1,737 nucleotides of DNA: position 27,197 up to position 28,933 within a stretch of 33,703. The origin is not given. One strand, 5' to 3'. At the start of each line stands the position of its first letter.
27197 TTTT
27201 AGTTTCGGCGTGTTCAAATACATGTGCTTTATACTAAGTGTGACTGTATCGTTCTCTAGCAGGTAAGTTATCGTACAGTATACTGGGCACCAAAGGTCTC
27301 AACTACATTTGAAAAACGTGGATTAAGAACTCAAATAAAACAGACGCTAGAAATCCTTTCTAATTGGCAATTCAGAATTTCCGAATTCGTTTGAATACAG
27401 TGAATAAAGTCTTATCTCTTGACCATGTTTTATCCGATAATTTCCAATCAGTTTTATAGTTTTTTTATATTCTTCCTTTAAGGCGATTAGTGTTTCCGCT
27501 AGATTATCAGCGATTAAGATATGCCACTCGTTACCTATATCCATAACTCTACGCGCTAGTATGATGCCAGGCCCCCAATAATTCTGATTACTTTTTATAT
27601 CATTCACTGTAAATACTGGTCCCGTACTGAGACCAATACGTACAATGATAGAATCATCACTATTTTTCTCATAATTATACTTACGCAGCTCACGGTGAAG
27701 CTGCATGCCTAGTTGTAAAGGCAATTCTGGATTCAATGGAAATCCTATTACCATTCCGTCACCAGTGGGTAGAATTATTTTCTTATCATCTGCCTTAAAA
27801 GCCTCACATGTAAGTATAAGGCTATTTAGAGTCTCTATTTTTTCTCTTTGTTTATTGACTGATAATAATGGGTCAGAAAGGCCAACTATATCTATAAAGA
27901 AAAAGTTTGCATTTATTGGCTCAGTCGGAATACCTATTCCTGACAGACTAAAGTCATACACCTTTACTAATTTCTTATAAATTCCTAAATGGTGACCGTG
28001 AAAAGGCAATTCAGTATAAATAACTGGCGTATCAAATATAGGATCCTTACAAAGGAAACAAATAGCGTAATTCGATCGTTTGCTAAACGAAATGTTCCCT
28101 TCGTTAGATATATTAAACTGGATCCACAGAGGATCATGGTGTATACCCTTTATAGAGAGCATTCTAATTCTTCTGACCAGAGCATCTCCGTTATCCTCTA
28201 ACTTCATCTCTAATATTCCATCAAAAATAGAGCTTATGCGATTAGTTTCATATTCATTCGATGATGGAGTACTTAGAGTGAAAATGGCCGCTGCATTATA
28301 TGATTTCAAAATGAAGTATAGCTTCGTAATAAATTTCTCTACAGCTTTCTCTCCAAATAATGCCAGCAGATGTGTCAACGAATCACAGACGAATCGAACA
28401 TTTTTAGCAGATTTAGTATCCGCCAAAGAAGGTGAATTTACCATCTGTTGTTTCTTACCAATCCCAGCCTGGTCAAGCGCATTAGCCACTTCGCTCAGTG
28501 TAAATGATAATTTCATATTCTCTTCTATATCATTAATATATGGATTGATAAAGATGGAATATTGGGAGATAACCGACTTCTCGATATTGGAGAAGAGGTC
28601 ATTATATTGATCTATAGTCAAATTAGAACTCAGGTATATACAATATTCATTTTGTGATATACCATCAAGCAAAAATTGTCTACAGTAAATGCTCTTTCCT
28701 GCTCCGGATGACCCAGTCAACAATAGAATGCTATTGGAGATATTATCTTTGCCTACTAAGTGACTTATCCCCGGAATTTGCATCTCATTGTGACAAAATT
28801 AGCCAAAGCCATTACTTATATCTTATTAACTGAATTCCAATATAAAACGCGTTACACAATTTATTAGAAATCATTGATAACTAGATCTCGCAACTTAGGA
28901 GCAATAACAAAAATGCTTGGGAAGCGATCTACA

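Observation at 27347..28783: KaiC-type ATPase fused to a divergent class III nucleotidyl cyclase: candidate uncharacterised second-messenger module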

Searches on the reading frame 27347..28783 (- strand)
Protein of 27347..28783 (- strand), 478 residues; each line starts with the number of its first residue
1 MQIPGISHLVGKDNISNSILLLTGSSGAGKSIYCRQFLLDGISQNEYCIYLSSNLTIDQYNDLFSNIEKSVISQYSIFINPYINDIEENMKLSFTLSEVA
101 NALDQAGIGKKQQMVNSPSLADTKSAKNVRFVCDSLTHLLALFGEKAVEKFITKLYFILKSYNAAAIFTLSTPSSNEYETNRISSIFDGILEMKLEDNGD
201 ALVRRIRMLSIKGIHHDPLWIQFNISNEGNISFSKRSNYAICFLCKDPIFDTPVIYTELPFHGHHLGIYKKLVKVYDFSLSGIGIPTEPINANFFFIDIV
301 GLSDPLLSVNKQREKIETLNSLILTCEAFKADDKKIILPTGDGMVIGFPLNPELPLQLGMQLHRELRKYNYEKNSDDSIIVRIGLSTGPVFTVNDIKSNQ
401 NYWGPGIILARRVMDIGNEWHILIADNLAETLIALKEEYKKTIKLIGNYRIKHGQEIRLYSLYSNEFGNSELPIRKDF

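Call 3: search_protein_families(library=pfam, proteins=[window:27347-28783:-], max_evalue=10)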
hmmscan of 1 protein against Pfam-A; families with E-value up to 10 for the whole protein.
window:27347-28783:- (478 aa): 12 families
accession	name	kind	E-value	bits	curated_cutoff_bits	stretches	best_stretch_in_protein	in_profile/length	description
PF06745.19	ATPase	-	8.3e-19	68.3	26.6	1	3-229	5-223/231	KaiC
PF00211.25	Guanylate_cyc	-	1.4e-05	25.2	21.9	1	357-462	80-181/183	Adenylate and Guanylate cyclase catalytic domain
PF23365.1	DUF7090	-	3.5e-05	24.1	27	1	127-196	116-185/192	Family of unknown function (DUF7090)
PF24336.1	DUF7504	-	0.00022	22.2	27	1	124-192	111-178/179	Family of unknown function (DUF7504)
PF20720.3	nSTAND3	-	0.00059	20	27.2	1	17-71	17-68/155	Novel STAND NTPase 3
PF24883.2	NPHP3_N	-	0.016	15.8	24.8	1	16-94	21-98/164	Nephrocystin 3, N-terminal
PF13401.12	AAA_22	-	0.038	14.7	27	1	17-40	5-28/130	AAA domain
PF12775.13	AAA_7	-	0.049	13.6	25.8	1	18-54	34-72/181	P-loop containing dynein motor region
PF25142.1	CUB_CDCP1_4th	-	0.063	14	28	0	124-149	48-72/88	CDCP1 forth CUB domain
PF25199.1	nSTAND_NTPase5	-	0.1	12.9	34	1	16-62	40-86/145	Novel STAND NTPase 5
PF05625.17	PAXNEB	-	0.12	11.8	28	1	62-194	146-273/366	PAXNEB protein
PF13191.12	AAA_16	-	0.2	12.6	32.6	1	9-38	15-45/167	AAA ATPase domain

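Call 4: search_protein_families(library=ncbifam, proteins=[window:27347-28783:-], max_evalue=10)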
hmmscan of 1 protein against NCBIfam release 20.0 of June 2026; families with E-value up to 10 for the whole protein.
window:27347-28783:- (478 aa): 10 families
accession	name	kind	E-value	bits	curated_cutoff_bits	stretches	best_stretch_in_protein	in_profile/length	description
NF006799.0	PRK09302.1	equivalog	4.7e-16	58.4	408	1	6-229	262-468/515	circadian clock protein KaiC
NF052589.1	ArlH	equivalog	2.5e-12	47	215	1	17-215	20-204/229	archaellum protein ArlH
NF004723.0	PRK06067.1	subfamily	2.2e-10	40.5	194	1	17-225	34-227/243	flagellar accessory protein FlaH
TIGR03877.1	thermo_KaiC_1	hypoth_equivalog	2.3e-09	37.1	307.25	1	2-231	7-231/238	KaiC domain-containing protein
TIGR03880.1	KaiC_arch_3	hypoth_equivalog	1.1e-08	34.9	249.45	1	3-200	2-183/224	KaiC domain-containing protein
TIGR02655.1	circ_KaiC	equivalog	3.9e-07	29.1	546.25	1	8-230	254-459/484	circadian clock protein KaiC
TIGR03881.1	KaiC_arch_4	hypoth_equivalog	1.2e-05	25.1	247.8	1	19-227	23-222/231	KaiC domain-containing protein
NF006320.0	PRK08533.1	equivalog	0.0003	20.5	215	1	17-87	24-100/230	flagellar accessory protein FlaH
TIGR03878.1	thermo_KaiC_2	hypoth_equivalog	0.0034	16.8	232.2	1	17-180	36-183/259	KaiC domain-containing protein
NF041810.1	Avs1b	equivalog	0.17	8.9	1500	1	17-38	222-243/1931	AVAST type 1 anti-phage system protease Avs1b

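Call 5: search_solved_structures(query=window:27347-28783:-, max_evalue=10, show_alignments=3)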
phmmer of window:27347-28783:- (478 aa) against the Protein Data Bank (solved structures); distinct sequences matched with E-value up to 10: 43.
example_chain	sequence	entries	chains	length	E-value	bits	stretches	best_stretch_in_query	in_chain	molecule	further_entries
8zn5_B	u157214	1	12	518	7.3e-09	38.1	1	127-229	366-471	KaiC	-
7dy1_A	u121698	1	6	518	4.2e-08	35.6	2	9-229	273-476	Circadian clock protein kinase KaiC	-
4o0m_A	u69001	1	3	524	4.2e-08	35.6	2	9-229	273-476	Circadian clock protein kinase KaiC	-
5jwq_A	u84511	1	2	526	1.5e-07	33.8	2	9-229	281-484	Circadian clock protein kinase KaiC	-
8db3_A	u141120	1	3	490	4.7e-06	28.8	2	147-229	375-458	Circadian clock protein KaiC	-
8zn6_F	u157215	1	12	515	5.1e-06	28.7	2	3-230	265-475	KaiC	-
3k0e_A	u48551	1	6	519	5.6e-06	28.6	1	9-230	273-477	Circadian clock protein kinase KaiC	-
3jzm_A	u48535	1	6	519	7.6e-06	28.2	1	9-230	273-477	Circadian clock protein kinase kaiC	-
1u9i_A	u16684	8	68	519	7.6e-06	28.1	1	9-230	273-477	KaiC | Circadian clock protein kinase kaiC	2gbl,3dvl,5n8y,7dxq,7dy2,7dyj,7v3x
7wdc_A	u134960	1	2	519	7.8e-06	28.1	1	9-230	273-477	Circadian clock protein kinase KaiC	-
4dug_A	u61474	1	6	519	8.2e-06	28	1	9-230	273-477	Circadian clock protein kinase kaiC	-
3k0f_A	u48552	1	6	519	8.2e-06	28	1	9-230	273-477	Circadian clock protein kinase KaiC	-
1tf7_A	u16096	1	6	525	8.2e-06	28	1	9-230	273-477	KaiC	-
8dba_A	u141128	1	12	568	9.7e-06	27.8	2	147-229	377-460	Circadian clock protein KaiC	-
7dyi_A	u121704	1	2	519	1.1e-05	27.7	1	9-230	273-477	Circadian clock protein kinase KaiC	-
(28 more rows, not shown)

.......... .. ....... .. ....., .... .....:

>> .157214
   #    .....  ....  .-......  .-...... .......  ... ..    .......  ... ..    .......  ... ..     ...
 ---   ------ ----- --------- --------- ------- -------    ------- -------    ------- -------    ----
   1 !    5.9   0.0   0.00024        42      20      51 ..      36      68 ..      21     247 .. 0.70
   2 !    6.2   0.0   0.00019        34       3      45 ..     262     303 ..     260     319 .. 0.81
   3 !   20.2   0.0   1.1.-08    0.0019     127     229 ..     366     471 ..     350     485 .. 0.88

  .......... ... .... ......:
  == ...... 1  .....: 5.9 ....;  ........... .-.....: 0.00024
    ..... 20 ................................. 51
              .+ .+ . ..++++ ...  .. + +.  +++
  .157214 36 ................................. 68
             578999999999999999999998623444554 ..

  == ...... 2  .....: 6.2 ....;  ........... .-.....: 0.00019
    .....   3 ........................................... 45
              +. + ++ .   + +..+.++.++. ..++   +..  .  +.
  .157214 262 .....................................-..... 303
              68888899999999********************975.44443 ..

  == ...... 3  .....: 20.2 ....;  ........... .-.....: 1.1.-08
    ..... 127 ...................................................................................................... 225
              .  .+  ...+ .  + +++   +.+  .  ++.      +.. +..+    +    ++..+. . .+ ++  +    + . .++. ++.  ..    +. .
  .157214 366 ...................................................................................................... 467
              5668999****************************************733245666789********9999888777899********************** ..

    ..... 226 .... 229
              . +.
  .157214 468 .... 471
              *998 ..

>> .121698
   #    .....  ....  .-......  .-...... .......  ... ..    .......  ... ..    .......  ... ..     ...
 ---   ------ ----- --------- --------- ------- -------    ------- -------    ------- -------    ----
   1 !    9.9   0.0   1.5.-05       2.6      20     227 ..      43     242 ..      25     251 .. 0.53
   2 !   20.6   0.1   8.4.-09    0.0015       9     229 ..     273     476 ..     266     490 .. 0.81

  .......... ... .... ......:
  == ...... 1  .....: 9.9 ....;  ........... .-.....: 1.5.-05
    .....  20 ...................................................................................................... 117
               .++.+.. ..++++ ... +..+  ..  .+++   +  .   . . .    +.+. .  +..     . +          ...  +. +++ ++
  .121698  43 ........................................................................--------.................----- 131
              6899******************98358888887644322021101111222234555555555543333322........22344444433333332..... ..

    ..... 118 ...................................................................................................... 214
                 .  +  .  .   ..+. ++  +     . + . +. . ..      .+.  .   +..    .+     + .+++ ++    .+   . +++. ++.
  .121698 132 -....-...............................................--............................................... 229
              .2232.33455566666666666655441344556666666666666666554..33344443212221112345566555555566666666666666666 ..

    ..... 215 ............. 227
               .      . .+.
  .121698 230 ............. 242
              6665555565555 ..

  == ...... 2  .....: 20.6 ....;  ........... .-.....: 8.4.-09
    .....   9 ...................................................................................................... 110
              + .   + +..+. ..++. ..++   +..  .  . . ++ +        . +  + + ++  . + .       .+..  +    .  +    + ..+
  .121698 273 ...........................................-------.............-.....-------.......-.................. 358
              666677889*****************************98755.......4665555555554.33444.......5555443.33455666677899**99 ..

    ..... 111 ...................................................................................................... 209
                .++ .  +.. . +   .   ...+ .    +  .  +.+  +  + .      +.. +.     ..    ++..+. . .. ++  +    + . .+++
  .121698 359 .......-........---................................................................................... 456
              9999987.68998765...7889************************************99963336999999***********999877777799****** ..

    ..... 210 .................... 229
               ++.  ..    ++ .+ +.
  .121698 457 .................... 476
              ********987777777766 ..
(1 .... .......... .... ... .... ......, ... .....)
